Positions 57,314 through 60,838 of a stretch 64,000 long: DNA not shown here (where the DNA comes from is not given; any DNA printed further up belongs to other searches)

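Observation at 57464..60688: Internally repetitive long tail fibre gene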

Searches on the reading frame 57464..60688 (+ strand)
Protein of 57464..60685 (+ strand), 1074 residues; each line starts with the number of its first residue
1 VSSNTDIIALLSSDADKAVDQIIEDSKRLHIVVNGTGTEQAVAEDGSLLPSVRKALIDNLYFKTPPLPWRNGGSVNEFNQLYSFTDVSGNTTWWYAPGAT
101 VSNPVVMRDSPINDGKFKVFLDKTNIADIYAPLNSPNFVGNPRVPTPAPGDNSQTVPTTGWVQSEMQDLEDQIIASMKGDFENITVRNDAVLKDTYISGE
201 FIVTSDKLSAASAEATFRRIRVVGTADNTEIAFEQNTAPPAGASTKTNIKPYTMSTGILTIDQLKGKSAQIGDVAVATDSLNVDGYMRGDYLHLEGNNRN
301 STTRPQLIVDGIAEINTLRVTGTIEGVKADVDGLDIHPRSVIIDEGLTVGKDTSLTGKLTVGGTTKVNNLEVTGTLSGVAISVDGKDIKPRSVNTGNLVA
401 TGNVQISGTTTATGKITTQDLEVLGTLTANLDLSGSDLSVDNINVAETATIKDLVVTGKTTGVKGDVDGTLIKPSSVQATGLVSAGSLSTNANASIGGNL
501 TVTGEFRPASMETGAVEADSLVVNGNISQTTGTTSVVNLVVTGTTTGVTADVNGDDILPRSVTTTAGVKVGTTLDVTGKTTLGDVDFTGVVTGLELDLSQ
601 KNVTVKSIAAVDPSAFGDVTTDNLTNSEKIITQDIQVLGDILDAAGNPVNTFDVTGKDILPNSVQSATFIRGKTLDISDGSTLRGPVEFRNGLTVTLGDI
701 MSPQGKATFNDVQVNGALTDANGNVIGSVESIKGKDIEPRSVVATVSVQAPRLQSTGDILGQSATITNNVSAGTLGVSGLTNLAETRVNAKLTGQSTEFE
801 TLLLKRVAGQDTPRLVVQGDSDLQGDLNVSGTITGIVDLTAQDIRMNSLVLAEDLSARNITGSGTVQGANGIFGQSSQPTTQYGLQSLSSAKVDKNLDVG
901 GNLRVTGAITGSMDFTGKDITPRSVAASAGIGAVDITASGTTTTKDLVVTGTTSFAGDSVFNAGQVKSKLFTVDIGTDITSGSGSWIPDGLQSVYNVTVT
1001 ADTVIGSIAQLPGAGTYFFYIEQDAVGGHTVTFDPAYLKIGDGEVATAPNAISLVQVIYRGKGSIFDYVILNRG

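Call 6: search_protein_families(library=pfam, proteins=[window:57464-60685:+], max_evalue=1)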
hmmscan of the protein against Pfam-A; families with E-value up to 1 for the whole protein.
window:57464-60685:+ (1074 aa): 2 families
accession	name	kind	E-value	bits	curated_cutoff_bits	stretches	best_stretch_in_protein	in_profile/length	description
PF04519.19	Bactofilin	-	0.00031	21.4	27.9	3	406-500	3-97/98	Polymer-forming cytoskeletal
PF12396.14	DUF3659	-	0.33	11.3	24.8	1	712-733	38-59/61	Protein of unknown function (DUF3659)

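Call 7: search_protein_families(library=phrogs, proteins=[window:57464-60685:+], max_evalue=0.01)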
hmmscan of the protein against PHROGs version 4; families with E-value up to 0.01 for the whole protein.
window:57464-60685:+ (1074 aa): 2 families
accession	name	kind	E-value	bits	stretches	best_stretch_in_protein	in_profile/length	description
phrog_4549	-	tail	0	1011.9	3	1-536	142-639/869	tail fiber protein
phrog_15437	-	tail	1.4e-13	51.4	1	964-1073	542-655/656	tail fiber protein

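Call 16: search_dna_similar(query=window:57464-60685:+, collection=phages, mode=protein, max_rows=60, rows=spread)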
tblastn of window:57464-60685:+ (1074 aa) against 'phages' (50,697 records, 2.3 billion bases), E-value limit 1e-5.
Records with a match: 456; places in all: 630; records where one place covers at least 80% of the query: 44.
Best place of each record, by identity: >=99% 2; 80-90% 4; 60-80% 9; <60% 441.
By first word of the organism name: Escherichia 252; Klebsiella 41; Salmonella 22; Vibrio 22; Campylobacter 20; Cronobacter 17; Aeromonas 15; Erwinia 14; Pectobacterium 12; Enterobacter 7; and 17 more.
By host as written in the record: Escherichia coli 75; - 44; Escherichia coli K-12 MG1655 30; Campylobacter jejuni 19; Escherichia coli K-12 16; Cronobacter sakazakii 13; Escherichia coli O157:H7 12; Klebsiella pneumoniae 12; and 137 more.
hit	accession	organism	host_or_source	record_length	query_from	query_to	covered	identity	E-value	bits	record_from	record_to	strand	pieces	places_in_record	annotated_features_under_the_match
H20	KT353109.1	Cronobacter phage PBES 02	Cronobacter sp.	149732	1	1074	100%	99.7%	0e+0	1954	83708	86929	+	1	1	putative tail fiber protein 2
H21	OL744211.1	Enterobacter phage vB_ExiM_F1M1E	Enterobacter hormaechei subsp. ...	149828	1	1073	100%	75.8%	0e+0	1463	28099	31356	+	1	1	hypothetical protein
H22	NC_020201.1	Pectobacterium phage phiTE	Pectobacterium atrosepticum SCRI1043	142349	1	1073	96%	59.3%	0e+0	1053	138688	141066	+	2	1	tail fiber protein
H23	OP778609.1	Escherichia phage A73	Escherichia coli str. K-12 substr. ...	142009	1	1073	100%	45.7%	0e+0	847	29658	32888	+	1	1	tail fiber protein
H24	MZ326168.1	Salmonella phage NINP13076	Salmonella enterica CDC K-1891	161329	16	1073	85%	31.6%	1e-60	325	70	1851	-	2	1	hypothetical protein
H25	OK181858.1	Escherichia phage 19-1-2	Escherichia sp.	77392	3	1073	79%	30.9%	3e-59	301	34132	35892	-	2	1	hypothetical protein (x2)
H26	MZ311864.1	Escherichia phage vB_EcoM_LNA4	Escherichia coli ST131 O25b:H4:K1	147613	16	1073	77%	31.3%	5e-63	320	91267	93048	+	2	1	record has no annotation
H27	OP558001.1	Klebsiella phage vB_KpnM_NDO71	Klebsiella pneumoniae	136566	16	1073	70%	33.7%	6e-62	321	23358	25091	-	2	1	putative tail fiber protein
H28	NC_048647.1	Klebsiella phage KNP2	Klebsiella sp.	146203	16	1073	70%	33.2%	6e-63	324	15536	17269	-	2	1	tail fiber protein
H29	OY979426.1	Klebsiella phage vB_Kpl_K54lambda1.1.1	-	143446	16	1073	70%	33.0%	2e-61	318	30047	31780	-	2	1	RuvC-like Holliday junction resolvase | endonuclease VII | unknown function (x2) | exonuclease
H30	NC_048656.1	Klebsiella phage vB_KpnM_BIS47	Klebsiella pneumoniae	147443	16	1073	70%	32.9%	5e-61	317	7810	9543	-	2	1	tail fiber protein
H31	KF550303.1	Escherichia phage 4MG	Escherichia coli K-12 subsr. MG1655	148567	16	1073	72%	31.6%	2e-63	317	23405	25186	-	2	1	putative tail fiber protein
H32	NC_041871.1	Escherichia phage Murica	Escherichia coli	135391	6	1073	74%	29.8%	7e-54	276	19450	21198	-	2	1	tail fiber protein | ribosome_binding_site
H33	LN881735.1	Escherichia phage slur12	Escherichia coli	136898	6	1073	74%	29.7%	2e-53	275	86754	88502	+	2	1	hypothetical protein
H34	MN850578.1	Escherichia phage nomo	Escherichia coli K-12 MG1655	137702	6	1073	74%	29.6%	3e-53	274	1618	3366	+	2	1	putative tail fiber protein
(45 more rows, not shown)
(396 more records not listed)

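Call 17: search_solved_structures(query=window:57464-60685:+, max_evalue=1, show_alignments=2)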
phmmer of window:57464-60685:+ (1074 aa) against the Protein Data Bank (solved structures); distinct sequences matched with E-value up to 1: 2.
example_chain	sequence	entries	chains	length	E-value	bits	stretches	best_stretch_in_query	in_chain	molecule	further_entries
9cuy_g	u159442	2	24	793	0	1135.3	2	1-511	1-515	Putative tail fiber protein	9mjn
4p80_A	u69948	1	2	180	0.43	12.1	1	388-520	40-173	Ancestral PyrR protein (Green)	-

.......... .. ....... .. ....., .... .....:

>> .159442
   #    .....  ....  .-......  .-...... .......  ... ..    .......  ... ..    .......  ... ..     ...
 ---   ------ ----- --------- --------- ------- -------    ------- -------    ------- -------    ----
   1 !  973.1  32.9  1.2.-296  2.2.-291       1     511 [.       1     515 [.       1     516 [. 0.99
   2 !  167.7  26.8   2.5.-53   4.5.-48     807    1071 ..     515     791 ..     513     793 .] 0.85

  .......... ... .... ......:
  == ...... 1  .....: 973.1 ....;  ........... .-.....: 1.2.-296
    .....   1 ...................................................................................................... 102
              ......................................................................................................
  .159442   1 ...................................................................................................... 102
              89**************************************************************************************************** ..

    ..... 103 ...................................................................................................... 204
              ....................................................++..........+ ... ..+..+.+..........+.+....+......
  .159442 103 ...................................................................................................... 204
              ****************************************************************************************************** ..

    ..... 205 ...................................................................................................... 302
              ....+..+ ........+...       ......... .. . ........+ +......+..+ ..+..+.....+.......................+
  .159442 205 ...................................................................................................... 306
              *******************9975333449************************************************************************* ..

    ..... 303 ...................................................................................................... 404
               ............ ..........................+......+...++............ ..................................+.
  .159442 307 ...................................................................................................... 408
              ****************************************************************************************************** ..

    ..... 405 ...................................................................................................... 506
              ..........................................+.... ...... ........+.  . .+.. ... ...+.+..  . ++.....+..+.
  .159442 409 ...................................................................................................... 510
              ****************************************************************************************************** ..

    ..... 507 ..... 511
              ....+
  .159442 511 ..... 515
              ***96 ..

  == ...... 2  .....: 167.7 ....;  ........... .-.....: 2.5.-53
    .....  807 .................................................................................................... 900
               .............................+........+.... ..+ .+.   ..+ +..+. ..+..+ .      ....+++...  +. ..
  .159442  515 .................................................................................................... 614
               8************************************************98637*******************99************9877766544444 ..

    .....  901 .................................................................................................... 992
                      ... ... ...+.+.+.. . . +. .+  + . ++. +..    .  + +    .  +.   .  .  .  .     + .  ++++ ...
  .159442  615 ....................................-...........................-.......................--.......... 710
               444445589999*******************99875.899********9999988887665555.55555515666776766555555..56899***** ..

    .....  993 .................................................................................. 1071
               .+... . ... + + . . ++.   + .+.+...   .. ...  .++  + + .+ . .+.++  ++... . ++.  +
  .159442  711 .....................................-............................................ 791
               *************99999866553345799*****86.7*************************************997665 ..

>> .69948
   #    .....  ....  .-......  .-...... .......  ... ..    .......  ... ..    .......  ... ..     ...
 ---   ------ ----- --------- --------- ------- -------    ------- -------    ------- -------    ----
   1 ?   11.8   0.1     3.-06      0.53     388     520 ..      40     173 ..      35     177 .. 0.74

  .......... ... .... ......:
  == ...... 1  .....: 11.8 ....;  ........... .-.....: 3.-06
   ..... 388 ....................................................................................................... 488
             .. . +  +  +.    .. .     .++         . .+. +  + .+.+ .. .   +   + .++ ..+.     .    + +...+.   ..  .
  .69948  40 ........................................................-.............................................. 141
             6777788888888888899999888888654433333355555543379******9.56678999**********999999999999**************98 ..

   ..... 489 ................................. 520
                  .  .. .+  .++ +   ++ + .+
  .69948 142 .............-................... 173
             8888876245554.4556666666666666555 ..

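Call 22: get_annotated_region(hit=H23, flank=3000)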
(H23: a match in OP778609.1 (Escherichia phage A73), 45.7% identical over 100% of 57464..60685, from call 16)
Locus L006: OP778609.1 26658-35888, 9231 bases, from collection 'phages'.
description: Escherichia phage A73, complete genome.
organism: Escherichia phage A73 (NCBI taxid 3003819)
taxonomy: Viruses; Duplodnaviria; Heunggongvirae; Uroviricota; Caudoviricetes; Vequintavirinae
host: Escherichia coli str. K-12 substr. MG1655; source: animal feces; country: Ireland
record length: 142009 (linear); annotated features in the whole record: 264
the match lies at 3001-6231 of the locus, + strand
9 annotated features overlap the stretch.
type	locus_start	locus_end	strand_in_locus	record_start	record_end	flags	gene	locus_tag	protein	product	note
CDS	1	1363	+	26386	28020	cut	-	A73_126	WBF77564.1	hypothetical protein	A73_126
CDS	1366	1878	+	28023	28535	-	-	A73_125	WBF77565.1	hypothetical protein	A73_125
CDS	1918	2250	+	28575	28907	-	-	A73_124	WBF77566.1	hypothetical protein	A73_124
CDS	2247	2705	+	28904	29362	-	-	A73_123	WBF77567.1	hypothetical protein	A73_123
CDS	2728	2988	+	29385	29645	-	-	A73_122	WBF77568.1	hypothetical protein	A73_122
CDS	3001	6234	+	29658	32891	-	-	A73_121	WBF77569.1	tail fiber protein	A73_121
CDS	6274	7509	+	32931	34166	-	-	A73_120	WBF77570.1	hypothetical protein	A73_120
CDS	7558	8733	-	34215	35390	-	-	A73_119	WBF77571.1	hypothetical protein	A73_119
CDS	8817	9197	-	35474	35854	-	-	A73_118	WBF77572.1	hypothetical protein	A73_118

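Call 26: get_annotated_region(hit=H31, flank=2500)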
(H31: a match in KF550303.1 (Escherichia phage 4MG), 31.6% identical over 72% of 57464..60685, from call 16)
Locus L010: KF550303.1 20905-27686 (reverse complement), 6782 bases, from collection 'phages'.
description: Enterobacteria phage 4MG, complete genome.
organism: Escherichia phage 4MG (NCBI taxid 1391428)
taxonomy: Viruses; Duplodnaviria; Heunggongvirae; Uroviricota; Caudoviricetes; Vequintavirinae; Seunavirus; Seunavirus 4MG
host: Escherichia coli K-12 subsr. MG1655; source: -; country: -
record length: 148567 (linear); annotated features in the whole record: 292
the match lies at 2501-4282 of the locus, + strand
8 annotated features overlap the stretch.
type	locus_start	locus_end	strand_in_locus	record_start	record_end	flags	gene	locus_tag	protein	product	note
CDS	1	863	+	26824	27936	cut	-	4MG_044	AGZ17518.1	putative tail fiber protein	-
CDS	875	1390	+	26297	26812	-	-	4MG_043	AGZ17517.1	tail fiber assembly protein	-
CDS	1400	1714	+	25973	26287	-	-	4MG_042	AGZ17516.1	putative membrane protein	-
CDS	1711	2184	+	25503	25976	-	-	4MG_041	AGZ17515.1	putative membrane protein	-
CDS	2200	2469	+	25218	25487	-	-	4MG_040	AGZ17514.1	putative membrane protein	-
CDS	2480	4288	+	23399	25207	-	-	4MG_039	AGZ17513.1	putative tail fiber protein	-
CDS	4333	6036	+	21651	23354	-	-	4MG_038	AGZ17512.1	Ig domain-containing protein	-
CDS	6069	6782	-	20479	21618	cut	-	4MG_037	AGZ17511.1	hyphothetical protein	-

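Call 27: get_annotated_region(hit=H32, flank=2500)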
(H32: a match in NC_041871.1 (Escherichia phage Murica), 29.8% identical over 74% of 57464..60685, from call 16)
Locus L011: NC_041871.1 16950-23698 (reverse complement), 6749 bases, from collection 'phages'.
description: Escherichia phage Murica, complete genome.
organism: Escherichia phage Murica (NCBI taxid 1675606)
taxonomy: Viruses; Duplodnaviria; Heunggongvirae; Uroviricota; Caudoviricetes; Vequintavirinae; Vequintavirus; Vequintavirus murica
host: Escherichia coli; source: -; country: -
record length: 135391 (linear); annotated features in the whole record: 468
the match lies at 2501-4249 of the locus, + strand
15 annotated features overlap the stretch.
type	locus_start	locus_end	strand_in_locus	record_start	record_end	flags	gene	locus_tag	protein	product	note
CDS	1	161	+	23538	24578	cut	-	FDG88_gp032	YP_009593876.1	tail fiber protein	-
regulatory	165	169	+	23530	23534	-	-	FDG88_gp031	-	ribosome_binding_site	-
CDS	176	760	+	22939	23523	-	-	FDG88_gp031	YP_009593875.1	tail fiber assembly protein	T4 Gp38-like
regulatory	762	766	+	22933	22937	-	-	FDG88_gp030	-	ribosome_binding_site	-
CDS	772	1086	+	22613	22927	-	-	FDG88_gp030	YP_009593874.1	hypothetical protein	-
regulatory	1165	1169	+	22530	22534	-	-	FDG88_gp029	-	ribosome_binding_site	-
CDS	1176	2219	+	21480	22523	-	-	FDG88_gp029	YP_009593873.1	tail fiber protein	-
regulatory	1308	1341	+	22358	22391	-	-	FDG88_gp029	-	terminator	-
regulatory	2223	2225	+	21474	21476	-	-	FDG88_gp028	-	ribosome_binding_site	-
CDS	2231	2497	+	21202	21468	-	-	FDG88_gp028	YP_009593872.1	membrane protein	-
regulatory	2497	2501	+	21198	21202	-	-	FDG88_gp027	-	ribosome_binding_site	-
CDS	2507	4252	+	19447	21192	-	-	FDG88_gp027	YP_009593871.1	tail fiber protein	-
regulatory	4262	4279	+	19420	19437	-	-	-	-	terminator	-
regulatory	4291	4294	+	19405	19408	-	-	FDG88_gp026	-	ribosome_binding_site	-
CDS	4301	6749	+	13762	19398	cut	-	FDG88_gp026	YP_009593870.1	Ig-like domain-containing protein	bacterial Ig-like, contains invasin/intimin cell-adhesion domain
